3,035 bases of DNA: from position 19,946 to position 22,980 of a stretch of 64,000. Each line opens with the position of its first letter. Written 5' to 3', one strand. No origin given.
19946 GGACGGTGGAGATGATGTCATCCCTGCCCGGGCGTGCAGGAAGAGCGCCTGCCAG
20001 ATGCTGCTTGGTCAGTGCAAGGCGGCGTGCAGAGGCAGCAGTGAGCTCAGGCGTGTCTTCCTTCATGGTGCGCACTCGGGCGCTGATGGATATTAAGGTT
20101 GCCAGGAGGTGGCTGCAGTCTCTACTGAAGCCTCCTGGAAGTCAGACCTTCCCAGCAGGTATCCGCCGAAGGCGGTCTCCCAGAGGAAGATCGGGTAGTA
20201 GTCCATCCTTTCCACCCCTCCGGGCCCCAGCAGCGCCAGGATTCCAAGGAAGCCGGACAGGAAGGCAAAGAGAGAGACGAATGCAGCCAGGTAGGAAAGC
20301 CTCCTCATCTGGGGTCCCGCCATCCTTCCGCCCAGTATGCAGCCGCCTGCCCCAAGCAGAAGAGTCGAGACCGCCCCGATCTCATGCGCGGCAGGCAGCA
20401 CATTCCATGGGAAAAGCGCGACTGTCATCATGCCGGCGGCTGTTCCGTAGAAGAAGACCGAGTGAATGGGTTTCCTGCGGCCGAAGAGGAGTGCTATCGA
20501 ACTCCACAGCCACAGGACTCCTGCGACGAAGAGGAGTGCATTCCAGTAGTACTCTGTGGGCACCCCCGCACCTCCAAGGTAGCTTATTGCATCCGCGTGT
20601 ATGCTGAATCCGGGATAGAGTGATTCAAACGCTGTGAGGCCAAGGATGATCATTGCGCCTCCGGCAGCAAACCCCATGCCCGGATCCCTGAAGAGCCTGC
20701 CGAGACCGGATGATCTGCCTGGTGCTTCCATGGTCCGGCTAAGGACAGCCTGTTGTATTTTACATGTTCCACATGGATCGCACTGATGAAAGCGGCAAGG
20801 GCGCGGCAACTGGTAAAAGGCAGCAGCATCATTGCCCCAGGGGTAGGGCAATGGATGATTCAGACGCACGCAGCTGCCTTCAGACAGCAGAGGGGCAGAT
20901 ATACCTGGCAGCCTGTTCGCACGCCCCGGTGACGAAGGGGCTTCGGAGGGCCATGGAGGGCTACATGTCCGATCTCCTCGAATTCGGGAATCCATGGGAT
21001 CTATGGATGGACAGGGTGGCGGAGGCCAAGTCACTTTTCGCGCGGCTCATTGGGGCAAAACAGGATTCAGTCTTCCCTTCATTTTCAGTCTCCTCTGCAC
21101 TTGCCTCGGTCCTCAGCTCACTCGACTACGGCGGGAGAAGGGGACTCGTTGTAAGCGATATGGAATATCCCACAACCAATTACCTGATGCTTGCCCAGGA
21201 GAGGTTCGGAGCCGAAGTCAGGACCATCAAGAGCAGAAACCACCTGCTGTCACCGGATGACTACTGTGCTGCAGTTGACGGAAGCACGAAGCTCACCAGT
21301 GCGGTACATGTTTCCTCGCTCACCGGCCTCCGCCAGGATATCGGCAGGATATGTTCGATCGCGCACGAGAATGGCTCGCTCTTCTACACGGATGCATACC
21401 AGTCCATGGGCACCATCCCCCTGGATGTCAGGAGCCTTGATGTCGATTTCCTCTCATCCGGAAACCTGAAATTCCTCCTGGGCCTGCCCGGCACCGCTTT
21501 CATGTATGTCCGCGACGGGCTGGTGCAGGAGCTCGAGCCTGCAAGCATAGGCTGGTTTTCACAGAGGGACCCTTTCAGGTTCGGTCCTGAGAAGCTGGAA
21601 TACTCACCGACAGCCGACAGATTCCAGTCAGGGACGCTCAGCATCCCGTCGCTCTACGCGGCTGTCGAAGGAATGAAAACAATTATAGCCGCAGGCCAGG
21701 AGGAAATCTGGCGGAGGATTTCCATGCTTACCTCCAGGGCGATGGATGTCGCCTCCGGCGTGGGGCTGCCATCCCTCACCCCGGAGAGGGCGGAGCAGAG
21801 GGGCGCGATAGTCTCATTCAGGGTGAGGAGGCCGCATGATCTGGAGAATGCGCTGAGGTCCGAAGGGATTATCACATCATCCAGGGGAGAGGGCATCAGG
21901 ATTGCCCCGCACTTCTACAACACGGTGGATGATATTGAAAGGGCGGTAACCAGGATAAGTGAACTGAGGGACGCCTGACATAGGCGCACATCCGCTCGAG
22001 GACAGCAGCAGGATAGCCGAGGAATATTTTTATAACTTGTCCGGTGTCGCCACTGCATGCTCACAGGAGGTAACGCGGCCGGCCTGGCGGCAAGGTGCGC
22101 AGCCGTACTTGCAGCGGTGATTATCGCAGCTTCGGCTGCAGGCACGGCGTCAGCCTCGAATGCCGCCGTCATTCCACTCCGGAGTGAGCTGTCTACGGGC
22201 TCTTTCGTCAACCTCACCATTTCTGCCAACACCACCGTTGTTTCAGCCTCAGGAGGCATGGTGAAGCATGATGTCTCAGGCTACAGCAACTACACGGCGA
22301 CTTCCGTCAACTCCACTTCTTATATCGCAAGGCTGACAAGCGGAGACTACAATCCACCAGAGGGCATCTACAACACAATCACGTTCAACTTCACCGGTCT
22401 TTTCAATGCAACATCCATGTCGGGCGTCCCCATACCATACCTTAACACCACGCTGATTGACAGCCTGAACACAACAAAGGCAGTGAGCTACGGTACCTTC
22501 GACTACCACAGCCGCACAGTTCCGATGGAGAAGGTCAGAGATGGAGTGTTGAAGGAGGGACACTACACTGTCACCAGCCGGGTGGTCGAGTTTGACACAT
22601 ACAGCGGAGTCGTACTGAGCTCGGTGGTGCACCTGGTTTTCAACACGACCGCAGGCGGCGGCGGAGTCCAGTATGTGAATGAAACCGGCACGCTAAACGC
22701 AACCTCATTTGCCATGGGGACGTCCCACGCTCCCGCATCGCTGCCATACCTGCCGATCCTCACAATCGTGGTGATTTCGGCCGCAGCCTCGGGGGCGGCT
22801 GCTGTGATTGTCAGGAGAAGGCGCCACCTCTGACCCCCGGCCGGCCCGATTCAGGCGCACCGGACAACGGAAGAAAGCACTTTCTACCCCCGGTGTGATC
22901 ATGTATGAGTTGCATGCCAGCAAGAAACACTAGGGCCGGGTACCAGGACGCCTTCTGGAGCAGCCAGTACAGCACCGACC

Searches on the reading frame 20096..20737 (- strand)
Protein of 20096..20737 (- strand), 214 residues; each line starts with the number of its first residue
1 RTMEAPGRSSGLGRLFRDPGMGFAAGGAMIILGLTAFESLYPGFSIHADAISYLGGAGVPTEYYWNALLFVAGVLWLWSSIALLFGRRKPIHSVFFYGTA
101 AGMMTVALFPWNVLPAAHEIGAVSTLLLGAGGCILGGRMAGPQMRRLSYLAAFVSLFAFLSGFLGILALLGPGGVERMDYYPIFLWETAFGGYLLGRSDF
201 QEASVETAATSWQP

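Call 22: search_protein_families(library=pfam, proteins=[window:20096-20737:-], max_evalue=0.01)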
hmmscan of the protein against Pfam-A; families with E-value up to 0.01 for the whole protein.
window:20096-20737:- (214 aa): 1 family
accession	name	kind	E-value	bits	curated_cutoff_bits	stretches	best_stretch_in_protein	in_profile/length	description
PF06197.19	DUF998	-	1.4e-10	41.6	30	1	25-191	2-182/184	Protein of unknown function (DUF998)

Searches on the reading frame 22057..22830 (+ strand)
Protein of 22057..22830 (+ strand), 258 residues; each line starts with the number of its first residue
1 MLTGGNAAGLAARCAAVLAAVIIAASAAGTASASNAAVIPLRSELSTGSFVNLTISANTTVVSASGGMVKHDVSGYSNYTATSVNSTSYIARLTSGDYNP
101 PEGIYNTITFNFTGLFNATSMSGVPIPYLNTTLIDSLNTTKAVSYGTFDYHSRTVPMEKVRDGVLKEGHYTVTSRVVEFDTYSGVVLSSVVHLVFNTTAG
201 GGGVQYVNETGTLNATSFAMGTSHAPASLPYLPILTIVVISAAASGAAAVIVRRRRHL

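Call 29: find_encoding_contigs(protein=window:22057-22830:+, flank=10000, max_places=2)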
Protein window:22057-22830:+ (258 aa): 3 contigs read that carry it; 2 places shown.
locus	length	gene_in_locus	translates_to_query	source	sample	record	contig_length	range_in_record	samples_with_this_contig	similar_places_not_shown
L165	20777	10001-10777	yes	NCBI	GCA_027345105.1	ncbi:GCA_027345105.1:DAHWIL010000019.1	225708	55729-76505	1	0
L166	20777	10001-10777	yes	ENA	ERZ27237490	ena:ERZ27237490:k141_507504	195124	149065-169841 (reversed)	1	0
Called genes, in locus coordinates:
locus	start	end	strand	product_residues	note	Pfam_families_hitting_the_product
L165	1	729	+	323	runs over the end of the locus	PF00005:ABC_tran, PF02463:SMC_N (faint), PF08352:oligo_HPY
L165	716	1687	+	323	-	PF00005:ABC_tran, PF08352:oligo_HPY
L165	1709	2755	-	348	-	PF00144:Beta-lactamase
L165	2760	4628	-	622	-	PF12228:DUF3604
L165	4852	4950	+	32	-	-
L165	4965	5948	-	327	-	-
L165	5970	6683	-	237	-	PF00561:Abhydrolase_1 (weak), PF12697:Abhydrolase_6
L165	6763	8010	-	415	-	PF06224:AlkZ-like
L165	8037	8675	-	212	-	PF06197:DUF998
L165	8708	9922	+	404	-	PF00266:Aminotran_5, PF22580:KYNU_C (weak)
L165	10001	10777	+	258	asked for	-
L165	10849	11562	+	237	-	PF13649:Methyltransf_25, PF08241:Methyltransf_11, PF08242:Methyltransf_12 (weak)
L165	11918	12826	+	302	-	PF01557:FAA_hydrolase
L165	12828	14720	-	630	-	PF12222:PNGaseA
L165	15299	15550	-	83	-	PF03073:TspO_MBR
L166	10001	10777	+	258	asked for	-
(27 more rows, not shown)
